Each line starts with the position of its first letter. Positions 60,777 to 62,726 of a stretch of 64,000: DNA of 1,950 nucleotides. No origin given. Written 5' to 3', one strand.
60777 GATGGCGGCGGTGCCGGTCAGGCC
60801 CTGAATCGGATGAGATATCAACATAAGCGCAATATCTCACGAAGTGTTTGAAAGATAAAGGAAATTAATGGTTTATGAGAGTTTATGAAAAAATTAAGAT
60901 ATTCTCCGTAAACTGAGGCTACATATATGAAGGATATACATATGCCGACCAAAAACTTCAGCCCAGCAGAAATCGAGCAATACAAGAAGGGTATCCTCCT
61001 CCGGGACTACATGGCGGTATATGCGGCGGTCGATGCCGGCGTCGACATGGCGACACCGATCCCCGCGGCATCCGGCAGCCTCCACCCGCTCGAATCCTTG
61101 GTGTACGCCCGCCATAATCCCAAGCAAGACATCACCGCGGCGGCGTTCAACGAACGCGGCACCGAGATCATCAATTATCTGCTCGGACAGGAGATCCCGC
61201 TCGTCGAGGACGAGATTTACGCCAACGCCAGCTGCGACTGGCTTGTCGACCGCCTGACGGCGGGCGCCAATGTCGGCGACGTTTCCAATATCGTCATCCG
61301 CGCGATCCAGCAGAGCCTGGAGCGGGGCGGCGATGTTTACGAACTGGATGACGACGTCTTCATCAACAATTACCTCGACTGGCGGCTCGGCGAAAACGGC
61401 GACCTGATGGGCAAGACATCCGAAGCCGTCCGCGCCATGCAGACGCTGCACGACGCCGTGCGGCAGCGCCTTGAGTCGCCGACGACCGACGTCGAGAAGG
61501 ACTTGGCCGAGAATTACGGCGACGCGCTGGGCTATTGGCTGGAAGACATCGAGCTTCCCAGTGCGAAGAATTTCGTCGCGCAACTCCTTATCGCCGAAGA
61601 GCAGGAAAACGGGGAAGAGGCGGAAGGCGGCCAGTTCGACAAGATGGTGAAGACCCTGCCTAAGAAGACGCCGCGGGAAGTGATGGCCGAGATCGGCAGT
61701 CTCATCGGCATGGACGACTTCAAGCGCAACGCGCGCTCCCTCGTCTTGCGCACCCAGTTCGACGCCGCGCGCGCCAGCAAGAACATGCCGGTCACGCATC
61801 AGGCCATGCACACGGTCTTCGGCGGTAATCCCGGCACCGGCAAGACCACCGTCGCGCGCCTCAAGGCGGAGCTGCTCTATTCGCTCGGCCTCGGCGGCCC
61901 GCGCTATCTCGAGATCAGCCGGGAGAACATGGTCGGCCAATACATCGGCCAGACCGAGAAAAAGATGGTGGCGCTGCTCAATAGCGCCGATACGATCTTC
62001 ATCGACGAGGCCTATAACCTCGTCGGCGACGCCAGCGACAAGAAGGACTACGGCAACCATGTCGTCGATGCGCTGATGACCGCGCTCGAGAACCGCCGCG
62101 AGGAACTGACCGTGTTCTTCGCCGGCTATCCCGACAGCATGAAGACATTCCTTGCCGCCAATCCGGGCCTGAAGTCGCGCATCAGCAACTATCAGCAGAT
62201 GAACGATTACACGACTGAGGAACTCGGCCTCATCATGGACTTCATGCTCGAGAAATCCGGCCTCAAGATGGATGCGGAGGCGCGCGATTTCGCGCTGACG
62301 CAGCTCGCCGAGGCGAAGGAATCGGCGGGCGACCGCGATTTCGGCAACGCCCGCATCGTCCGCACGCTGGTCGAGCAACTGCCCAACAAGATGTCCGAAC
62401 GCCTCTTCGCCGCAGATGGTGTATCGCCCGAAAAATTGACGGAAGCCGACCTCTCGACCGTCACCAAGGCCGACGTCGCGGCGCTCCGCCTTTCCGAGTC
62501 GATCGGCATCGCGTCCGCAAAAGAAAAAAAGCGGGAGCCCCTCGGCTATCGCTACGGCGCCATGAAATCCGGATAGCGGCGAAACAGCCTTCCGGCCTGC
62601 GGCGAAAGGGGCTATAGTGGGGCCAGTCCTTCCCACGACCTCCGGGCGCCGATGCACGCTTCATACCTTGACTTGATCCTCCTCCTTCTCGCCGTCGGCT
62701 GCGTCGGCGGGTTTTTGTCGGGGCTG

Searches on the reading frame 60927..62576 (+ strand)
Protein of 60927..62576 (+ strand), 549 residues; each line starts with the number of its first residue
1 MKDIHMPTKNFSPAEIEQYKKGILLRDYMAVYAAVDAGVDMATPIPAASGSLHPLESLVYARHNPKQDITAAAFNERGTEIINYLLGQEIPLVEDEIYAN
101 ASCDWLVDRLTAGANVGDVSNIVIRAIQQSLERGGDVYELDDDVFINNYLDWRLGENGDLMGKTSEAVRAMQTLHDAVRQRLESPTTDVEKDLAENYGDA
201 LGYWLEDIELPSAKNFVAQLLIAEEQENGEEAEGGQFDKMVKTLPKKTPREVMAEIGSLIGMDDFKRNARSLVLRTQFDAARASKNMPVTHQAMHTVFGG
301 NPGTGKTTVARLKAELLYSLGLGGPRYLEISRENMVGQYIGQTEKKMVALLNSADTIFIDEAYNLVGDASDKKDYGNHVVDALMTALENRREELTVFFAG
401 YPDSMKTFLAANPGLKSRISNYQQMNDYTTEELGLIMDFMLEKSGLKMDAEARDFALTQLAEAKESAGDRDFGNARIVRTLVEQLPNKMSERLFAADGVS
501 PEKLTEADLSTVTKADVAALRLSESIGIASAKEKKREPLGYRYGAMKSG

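Call 77: search_protein_families(library=pfam, proteins=[window:60927-62576:+], max_evalue=0.00001)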
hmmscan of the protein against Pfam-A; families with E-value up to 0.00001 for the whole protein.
window:60927-62576:+ (549 aa): 2 families
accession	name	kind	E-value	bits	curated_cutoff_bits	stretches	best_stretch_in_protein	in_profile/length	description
PF00004.35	AAA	-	2.5e-14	54.3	21.2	1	298-402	3-108/131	ATPase family associated with various cellular activities (AAA)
PF17866.7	AAA_lid_6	-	2.3e-11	44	24.3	1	451-517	2-60/60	AAA lid domain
